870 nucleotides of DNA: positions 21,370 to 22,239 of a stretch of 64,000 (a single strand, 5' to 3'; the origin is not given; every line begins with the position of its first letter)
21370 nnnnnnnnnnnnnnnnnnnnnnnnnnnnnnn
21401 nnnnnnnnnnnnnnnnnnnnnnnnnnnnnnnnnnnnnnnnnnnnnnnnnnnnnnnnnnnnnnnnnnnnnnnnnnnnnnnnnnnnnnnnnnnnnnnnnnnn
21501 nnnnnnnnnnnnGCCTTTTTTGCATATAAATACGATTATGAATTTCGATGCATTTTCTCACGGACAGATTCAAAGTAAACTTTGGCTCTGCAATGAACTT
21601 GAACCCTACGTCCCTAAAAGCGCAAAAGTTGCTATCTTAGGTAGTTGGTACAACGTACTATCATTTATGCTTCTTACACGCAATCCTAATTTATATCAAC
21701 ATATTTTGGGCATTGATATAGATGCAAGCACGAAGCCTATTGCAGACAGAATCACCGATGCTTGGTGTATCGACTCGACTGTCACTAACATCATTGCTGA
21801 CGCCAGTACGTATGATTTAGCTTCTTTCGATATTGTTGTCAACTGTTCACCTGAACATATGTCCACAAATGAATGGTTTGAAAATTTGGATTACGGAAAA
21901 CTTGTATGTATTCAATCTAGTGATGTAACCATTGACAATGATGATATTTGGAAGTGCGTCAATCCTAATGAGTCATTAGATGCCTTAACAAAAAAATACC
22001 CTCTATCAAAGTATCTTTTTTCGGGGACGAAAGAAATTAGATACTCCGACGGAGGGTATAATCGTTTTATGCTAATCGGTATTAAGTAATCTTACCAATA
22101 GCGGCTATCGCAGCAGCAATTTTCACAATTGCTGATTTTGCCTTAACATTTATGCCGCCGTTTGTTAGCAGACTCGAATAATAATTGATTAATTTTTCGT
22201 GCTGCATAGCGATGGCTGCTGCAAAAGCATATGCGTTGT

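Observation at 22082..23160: GC-rich foreign island encoding an MqsA-like antitoxin homologue without an intact toxin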

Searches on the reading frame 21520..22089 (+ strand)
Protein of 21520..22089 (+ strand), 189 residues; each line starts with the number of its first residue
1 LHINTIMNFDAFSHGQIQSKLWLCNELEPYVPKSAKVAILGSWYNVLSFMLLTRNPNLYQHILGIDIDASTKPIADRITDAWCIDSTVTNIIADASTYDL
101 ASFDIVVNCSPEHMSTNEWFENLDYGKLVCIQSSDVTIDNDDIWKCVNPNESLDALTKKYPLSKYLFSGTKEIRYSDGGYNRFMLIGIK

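Call 5: search_protein_families(library=pfam, proteins=[window:21520-22089:+], max_evalue=1)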
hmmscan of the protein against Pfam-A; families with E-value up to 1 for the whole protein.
window:21520-22089:+ (189 aa): 0 families

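Call 6: search_protein_families(library=ncbifam, proteins=[window:21520-22089:+], max_evalue=1)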
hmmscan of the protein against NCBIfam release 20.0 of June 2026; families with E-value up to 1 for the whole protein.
window:21520-22089:+ (189 aa): 0 families

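Call 12: search_protein_families(library=phrogs, proteins=[window:21520-22089:+], max_evalue=0.001)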
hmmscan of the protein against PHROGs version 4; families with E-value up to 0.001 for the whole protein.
window:21520-22089:+ (189 aa): 0 families
